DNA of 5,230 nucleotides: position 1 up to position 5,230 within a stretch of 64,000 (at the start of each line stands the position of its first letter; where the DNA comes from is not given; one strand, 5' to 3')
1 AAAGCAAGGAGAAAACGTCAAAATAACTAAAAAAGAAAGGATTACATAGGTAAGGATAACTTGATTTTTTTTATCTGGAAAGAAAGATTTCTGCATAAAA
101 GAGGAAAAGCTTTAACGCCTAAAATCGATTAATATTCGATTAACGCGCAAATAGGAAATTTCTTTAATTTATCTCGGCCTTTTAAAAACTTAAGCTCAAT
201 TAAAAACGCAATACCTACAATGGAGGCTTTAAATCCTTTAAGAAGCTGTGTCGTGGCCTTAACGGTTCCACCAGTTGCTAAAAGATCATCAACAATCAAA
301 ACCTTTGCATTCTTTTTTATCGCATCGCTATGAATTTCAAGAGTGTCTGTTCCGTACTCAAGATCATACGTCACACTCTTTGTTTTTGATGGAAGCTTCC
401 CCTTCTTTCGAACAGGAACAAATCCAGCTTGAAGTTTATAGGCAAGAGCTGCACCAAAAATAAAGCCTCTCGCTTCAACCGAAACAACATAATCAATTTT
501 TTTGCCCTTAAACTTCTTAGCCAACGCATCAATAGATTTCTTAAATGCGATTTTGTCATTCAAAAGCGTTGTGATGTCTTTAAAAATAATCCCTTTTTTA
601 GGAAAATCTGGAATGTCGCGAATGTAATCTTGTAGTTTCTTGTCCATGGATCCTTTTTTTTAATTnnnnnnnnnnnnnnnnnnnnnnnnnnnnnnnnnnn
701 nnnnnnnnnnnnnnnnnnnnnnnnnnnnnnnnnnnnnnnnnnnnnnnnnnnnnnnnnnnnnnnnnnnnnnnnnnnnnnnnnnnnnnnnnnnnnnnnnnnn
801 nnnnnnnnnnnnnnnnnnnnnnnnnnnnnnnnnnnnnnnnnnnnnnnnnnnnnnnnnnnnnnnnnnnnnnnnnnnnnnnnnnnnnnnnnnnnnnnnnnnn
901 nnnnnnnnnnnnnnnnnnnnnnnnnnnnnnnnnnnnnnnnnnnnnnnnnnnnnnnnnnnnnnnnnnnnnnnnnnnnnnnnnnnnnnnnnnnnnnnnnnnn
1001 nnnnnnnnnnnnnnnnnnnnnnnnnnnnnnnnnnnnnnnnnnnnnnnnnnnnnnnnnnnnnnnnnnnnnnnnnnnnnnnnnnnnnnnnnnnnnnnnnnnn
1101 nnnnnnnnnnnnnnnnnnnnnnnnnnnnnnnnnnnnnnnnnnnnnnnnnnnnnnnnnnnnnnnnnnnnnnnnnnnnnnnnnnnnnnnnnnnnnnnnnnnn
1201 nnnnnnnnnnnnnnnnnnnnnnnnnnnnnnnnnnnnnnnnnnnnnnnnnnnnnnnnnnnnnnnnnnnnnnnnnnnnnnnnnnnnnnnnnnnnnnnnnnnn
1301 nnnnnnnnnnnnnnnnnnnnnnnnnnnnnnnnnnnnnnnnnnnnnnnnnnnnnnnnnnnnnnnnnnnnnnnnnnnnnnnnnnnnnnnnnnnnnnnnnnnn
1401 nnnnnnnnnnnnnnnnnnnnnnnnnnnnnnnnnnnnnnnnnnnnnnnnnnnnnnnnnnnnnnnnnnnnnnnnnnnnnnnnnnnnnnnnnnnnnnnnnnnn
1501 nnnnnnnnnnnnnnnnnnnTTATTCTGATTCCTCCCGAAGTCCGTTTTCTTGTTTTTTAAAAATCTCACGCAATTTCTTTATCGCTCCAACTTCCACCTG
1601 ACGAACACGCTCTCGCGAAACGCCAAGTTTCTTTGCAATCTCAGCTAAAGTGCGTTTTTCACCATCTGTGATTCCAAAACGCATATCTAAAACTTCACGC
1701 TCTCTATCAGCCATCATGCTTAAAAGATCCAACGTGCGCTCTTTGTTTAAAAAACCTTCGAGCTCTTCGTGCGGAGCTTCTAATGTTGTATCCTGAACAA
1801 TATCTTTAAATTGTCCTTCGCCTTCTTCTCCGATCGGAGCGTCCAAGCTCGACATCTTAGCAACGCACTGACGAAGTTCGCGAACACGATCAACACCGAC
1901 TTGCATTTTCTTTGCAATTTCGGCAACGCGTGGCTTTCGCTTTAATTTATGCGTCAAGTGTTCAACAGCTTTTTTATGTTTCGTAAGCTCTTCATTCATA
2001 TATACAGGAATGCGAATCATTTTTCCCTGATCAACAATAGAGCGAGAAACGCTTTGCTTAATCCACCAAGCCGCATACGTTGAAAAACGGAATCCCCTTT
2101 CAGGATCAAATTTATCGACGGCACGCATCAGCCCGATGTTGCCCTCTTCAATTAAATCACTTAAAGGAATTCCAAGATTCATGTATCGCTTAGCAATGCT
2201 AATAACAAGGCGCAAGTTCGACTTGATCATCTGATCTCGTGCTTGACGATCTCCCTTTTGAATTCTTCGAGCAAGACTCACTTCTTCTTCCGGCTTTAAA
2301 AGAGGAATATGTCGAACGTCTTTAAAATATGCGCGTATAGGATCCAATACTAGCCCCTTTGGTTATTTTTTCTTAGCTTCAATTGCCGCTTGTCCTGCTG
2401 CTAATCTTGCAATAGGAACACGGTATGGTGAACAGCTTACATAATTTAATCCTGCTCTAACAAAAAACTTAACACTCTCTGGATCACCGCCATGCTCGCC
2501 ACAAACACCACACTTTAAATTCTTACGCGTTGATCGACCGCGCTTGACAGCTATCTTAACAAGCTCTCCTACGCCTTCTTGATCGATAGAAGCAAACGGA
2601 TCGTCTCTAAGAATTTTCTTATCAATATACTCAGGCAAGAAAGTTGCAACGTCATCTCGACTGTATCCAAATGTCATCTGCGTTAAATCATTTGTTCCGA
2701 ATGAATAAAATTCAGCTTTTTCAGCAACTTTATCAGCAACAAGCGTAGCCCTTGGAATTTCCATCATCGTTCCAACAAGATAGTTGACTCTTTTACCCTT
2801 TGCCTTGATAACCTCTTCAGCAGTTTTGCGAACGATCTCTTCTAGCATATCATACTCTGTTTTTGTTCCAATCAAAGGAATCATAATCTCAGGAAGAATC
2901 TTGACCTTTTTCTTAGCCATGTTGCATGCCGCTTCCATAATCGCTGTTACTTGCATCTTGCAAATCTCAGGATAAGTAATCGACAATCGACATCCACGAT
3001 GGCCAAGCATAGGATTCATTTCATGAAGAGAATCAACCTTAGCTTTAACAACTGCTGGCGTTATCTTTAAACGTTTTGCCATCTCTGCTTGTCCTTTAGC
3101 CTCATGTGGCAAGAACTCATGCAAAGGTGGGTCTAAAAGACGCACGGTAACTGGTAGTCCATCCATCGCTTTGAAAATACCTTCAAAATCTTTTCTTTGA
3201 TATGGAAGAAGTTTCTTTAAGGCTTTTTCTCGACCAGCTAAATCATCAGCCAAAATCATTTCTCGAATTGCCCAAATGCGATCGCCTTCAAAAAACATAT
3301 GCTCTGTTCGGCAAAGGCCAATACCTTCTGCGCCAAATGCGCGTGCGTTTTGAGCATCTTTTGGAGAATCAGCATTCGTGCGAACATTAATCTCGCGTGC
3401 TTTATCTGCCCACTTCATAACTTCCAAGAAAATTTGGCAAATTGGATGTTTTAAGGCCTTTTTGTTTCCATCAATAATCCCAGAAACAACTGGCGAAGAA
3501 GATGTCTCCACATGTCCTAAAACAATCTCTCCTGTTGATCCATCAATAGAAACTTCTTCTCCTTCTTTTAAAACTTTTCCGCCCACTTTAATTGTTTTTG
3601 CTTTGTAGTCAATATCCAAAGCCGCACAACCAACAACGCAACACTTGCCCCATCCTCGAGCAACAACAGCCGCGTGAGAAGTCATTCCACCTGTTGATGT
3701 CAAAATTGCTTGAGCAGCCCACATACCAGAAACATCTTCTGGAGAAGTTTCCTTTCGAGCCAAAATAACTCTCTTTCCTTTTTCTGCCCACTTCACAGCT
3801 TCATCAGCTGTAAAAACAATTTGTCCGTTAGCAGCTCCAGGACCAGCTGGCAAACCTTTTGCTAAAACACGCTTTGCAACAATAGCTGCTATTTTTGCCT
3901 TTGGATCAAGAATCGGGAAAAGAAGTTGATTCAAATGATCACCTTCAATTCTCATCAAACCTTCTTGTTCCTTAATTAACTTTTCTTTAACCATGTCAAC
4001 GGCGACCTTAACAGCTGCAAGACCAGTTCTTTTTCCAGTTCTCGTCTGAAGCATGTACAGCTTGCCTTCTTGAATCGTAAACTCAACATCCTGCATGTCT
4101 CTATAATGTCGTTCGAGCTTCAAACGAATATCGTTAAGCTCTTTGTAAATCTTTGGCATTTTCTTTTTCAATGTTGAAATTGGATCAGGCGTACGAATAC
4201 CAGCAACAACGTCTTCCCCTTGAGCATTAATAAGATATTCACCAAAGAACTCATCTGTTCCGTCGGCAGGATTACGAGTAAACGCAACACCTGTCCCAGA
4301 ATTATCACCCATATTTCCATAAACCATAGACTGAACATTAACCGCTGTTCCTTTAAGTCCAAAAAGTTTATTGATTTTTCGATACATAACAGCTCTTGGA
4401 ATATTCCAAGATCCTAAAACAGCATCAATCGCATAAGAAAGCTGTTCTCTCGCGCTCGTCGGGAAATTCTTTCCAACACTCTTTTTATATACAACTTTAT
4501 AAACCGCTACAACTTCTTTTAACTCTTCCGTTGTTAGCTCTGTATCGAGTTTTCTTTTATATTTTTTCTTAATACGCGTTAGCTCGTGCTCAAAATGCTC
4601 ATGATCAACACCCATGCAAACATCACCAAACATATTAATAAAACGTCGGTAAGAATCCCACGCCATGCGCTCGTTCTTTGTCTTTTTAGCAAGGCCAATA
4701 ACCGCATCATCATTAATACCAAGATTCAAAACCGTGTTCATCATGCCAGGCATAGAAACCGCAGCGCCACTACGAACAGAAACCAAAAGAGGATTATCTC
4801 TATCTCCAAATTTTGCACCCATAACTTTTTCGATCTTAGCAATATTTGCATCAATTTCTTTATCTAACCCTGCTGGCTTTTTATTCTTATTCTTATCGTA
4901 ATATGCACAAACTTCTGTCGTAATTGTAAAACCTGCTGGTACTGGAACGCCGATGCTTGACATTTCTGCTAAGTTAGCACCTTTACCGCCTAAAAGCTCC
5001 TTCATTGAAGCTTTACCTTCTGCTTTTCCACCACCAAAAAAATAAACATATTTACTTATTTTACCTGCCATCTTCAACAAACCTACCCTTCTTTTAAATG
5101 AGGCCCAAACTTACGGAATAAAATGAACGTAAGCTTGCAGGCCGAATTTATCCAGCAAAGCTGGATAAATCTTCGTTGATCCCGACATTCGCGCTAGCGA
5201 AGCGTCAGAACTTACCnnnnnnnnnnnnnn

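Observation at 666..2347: Sigma-70-family factor translationally coupled to an HTH-less LacI-type ligand-binding protein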

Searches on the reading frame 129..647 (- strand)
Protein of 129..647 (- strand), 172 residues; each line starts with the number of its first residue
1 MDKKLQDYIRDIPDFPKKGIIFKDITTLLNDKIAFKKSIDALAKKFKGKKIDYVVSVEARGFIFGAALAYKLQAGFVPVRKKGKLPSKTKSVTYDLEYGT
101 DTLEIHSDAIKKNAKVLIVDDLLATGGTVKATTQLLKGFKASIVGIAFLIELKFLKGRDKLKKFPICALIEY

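Call 3: search_protein_families(library=pfam, proteins=[window:129-647:-], max_evalue=0.01)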
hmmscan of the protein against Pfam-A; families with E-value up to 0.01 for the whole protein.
window:129-647:- (172 aa): 2 families
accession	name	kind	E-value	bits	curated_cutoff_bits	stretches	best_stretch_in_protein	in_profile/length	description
PF00156.33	Pribosyltran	-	6.1e-20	71.6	26.3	1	29-151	6-125/158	Phosphoribosyl transferase domain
PF14681.12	UPRTase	-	0.0052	16.7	27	1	110-150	118-157/206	Uracil phosphoribosyltransferase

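Call 4: search_protein_families(library=ncbifam, proteins=[window:129-647:-], max_evalue=0.01)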
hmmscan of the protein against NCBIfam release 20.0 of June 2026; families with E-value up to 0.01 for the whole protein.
window:129-647:- (172 aa): 29 families (the best 25 are shown)
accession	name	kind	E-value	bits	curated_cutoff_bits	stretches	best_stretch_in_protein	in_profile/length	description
NF002636.0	PRK02304.1-5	equivalog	2.4e-73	245.4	125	1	3-172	7-176/176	adenine phosphoribosyltransferase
TIGR01090.1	apt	equivalog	3.9e-71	238.6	185.85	1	5-172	1-169/169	adenine phosphoribosyltransferase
NF002633.0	PRK02304.1-2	equivalog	5.3e-69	231.4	224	1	4-172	2-170/172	adenine phosphoribosyltransferase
NF002634.0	PRK02304.1-3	equivalog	2.1e-65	219.8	170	1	3-164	8-169/182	adenine phosphoribosyltransferase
NF002632.0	PRK02304.1-1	equivalog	2.1e-62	210.1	243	1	5-166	11-172/183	adenine phosphoribosyltransferase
NF009211.0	PRK12560.1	equivalog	1.2e-34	119.7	188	1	3-171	4-175/187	adenine phosphoribosyltransferase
TIGR01743.1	purR_Bsub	equivalog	6.7e-19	67.9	258.7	1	26-153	104-234/268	pur operon repressor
NF006671.0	PRK09219.1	equivalog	3.2e-17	62.7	177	1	36-163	36-167/192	xanthine phosphoribosyltransferase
TIGR01744.1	XPRTase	equivalog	2.5e-15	56.6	164.45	1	37-164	37-168/191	xanthine phosphoribosyltransferase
NF002635.0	PRK02304.1-4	subfamily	7.3e-15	55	146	1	40-152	44-154/188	adenine phosphoribosyltransferase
NF006328.0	PRK08558.1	equivalog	8.5e-15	55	184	1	23-171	84-236/238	adenine phosphoribosyltransferase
NF040646.1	HPT_Archaea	equivalog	1.3e-14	54.3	200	1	41-152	45-153/184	hypoxanthine/guanine phosphoribosyltransferase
NF005592.0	PRK07322.1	subfamily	1.4e-10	40.9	143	1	28-147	31-154/180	adenine phosphoribosyltransferase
TIGR01367.1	pyrE_Therm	equivalog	8.9e-09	35.2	150.25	1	21-171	27-161/187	orotate phosphoribosyltransferase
NF002620.0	PRK02277.1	subfamily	3.9e-07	29.9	115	1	39-171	80-196/201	orotate phosphoribosyltransferase-like protein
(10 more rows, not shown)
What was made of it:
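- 129..647 (-): Adenine phosphoribosyltransferase (apt), 18 nt downstream of the LBD gene. NCBIfam apt equivalogs score above their cut-offs, e.g. TIGR01090 at 238.6 against 185.85 (call 4).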

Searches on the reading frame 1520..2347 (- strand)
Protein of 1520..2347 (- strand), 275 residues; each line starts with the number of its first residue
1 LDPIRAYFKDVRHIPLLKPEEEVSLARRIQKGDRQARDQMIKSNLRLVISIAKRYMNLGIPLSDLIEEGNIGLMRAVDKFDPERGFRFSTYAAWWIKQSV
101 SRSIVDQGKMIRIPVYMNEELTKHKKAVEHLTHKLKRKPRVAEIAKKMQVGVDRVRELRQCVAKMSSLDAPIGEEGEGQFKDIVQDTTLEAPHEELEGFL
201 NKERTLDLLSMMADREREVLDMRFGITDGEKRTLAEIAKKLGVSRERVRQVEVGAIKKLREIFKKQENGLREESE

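Call 3: search_protein_families(library=pfam, proteins=[window:1520-2347:-], max_evalue=0.01)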
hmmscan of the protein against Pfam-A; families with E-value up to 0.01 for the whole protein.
window:1520-2347:- (275 aa): 10 families
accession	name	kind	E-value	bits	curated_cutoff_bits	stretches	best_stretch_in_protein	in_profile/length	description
PF04542.20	Sigma70_r2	-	1.5e-21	76.4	24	1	40-108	1-69/71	Sigma-70 region 2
PF04539.22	Sigma70_r3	-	1.2e-19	70.6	25.3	1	119-194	1-76/78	Sigma-70 region 3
PF04545.22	Sigma70_r4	-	2.6e-18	65.7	24.1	1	209-261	2-50/50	Sigma-70, region 4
PF00140.25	Sigma70_r1_2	-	2.7e-15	56.5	22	1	2-34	1-33/34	Sigma-70 factor, region 1.2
PF13518.12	HTH_28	-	0.00015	22.2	25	0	232-251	13-32/52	Helix-turn-helix domain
PF08281.18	Sigma70_r4_2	-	0.00073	19.6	25.7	0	204-250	3-45/54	Sigma-70, region 4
PF13384.12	HTH_23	-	0.0047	17.2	24.6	0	233-250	19-36/50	Homeodomain-like domain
PF01381.28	HTH_3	-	0.0051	17.3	23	0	232-255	10-34/55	Helix-turn-helix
PF21531.3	Rv2175c_wHTH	-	0.0062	16.9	27.1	0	233-250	17-34/57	DNA-binding protein Rv2175c, wHTH domain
PF04760.21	IF2_N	-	0.0097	16.1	25.3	0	140-155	5-20/53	Translation initiation factor IF-2, N-terminal region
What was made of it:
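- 1520..2347 (-): Sigma-70-family factor, 275 aa, RpoD/RpoS-like, beginning at region 1.2 with no region 1.1. Pfam Sigma70_r1_2, r2, r3 and r4 (call 3).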

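Call 4: search_protein_families(library=ncbifam, proteins=[window:1520-2347:-], max_evalue=0.01)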
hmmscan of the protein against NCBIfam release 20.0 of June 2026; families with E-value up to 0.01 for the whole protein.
window:1520-2347:- (275 aa): 60 families (the best 25 are shown)
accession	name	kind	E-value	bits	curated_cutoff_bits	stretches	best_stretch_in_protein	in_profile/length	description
TIGR02394.1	rpoS_proteo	equivalog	6.7e-91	304.7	378.7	1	2-267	13-278/285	RNA polymerase sigma factor RpoS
NF004208.0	PRK05658.1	equivalog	1.4e-89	301.8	555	2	34-261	391-618/631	RNA polymerase sigma factor RpoD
NF004207.0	PRK05657.1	equivalog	1.2e-88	297.7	394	1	2-267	56-321/329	RNA polymerase sigma factor RpoS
TIGR02997.1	Sig70-cyanoRpoD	subfamily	6.9e-88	294.7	384.5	2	33-260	72-298/298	RNA polymerase sigma factor, RpoD/SigA family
NF006666.0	PRK09210.1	equivalog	3.1e-86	290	572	1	2-261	99-358/370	RNA polymerase sigma factor RpoD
TIGR02393.1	RpoD_Cterm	equivalog_domain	1.3e-82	277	354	1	36-266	1-231/238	RNA polymerase sigma factor RpoD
NF005643.0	PRK07406.1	equivalog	6e-77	259.3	500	2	33-261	158-385/397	RNA polymerase sigma factor RpoD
NF041931.2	MzaA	equivalog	1.3e-74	252.3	800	1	34-261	474-703/726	MZA anti-phage system associated sigma-70 family RNA polymerase sigma factor MzaA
NF005785.0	PRK07598.1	equivalog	8.5e-73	245.5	554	1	30-262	170-401/415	RNA polymerase sigma factor SigC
NF004562.0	PRK05901.1-4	equivalog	5.8e-72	243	779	2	35-263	316-544/571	RNA polymerase sigma factor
NF004561.0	PRK05901.1-3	equivalog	1.7e-71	241.9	582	2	34-262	298-526/537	RNA polymerase sigma factor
NF004560.0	PRK05901.1-1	equivalog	4.3e-71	240.6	711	2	34-262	277-505/516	RNA polymerase sigma factor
NF005920.0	PRK07921.1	subfamily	5.3e-69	232.7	464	1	33-261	88-316/328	RNA polymerase sigma factor SigB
NF005642.0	PRK07405.1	subfamily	4.3e-65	220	524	2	34-261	81-307/318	RNA polymerase sigma factor SigD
NF004615.0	PRK05949.1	subfamily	2.4e-62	210.7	530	1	22-261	79-316/327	RNA polymerase sigma factor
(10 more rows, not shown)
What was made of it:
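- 1520..2347 (-): NCBIfam scores are below the cut-offs: rpoS_proteo 304.7 against 378.7 and RpoD_Cterm 277 against 354 (call 4).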

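Call 27: find_related_loci(query=A3, collection=metagenome_contigs, flank=4000)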
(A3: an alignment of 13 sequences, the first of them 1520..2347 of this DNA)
Query A3 (275 aa) in metagenome_contigs; peptide patterns used: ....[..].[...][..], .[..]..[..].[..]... (x = any residue, [..] = any of these).
600 stretches matched a pattern (row limit reached: there are more); 592 encode a relative of the query (tblastn E <= 1e-3); the best 80 are kept; 80 distinct loci.
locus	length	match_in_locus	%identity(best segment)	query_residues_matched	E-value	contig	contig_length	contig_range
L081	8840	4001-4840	81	1-275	2e-152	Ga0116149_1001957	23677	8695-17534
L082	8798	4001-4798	71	1-266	4e-132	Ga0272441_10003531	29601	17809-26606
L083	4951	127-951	67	1-275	1e-127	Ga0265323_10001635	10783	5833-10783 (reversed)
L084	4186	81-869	69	1-263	1e-127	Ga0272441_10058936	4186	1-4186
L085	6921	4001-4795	67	2-266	5e-125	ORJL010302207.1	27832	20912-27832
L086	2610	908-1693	63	2-263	2e-120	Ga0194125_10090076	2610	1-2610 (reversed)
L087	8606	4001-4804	61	1-267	3e-112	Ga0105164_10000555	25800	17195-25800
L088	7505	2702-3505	58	1-267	8e-104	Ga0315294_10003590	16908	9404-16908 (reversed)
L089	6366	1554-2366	58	1-270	5e-104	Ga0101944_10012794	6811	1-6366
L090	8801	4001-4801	55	1-267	1e-102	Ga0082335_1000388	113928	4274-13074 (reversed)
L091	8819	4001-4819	58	1-272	1e-102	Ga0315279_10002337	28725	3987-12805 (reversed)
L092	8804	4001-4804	56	1-267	1e-101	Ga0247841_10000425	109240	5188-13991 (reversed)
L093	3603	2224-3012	59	1-262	6e-103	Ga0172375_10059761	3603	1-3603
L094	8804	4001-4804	56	1-267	1e-99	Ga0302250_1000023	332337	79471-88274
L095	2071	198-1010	56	1-270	2e-104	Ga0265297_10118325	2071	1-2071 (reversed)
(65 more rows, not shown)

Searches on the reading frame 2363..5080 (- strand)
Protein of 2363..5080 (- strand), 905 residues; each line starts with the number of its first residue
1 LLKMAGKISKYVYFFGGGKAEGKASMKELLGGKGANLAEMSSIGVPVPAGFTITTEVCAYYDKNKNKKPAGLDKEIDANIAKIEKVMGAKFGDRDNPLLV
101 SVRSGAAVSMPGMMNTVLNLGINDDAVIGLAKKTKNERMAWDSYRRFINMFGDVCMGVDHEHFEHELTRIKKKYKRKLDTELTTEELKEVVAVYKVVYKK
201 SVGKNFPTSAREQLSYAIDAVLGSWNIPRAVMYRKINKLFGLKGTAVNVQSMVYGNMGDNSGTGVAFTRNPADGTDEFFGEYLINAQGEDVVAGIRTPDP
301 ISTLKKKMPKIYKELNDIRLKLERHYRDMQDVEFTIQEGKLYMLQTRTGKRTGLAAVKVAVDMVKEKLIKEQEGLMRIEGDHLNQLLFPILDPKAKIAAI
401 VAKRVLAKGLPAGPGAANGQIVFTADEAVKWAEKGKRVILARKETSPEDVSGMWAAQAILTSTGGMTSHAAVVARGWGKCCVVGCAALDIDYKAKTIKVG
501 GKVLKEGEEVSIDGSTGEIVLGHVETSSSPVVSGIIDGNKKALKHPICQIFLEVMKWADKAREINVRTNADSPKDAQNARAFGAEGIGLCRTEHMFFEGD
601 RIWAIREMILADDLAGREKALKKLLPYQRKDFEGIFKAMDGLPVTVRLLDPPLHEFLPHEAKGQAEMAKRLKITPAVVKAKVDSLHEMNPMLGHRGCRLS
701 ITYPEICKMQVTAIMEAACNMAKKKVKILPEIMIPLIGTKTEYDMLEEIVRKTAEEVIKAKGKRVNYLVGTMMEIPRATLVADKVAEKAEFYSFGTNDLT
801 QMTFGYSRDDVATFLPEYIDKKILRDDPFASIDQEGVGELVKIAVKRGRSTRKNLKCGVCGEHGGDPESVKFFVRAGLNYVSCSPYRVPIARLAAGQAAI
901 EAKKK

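Call 3: search_protein_families(library=pfam, proteins=[window:2363-5080:-], max_evalue=0.01)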
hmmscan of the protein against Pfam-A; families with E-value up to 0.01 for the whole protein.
window:2363-5080:- (905 aa): 3 families
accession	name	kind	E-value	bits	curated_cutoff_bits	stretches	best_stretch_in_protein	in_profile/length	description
PF02896.24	PEP-utilizers_C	-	1.7e-80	270.8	22.8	1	552-898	8-291/293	PEP-utilising enzyme, PEP-binding domain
PF01326.24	PPDK_N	-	2.6e-53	181.9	27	3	72-308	77-227/328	Pyruvate phosphate dikinase, AMP/ATP-binding domain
PF00391.29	PEP-utilizers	-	8.3e-23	80.2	23.1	1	436-517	3-72/72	PEP-utilising enzyme, mobile domain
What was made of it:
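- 2363..5080 (-): Pyruvate phosphate dikinase (PPDK) gene, directly upstream of sigma. Pfam PPDK_N, PEP-utilizers and PEP-utilizers_C (call 3).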
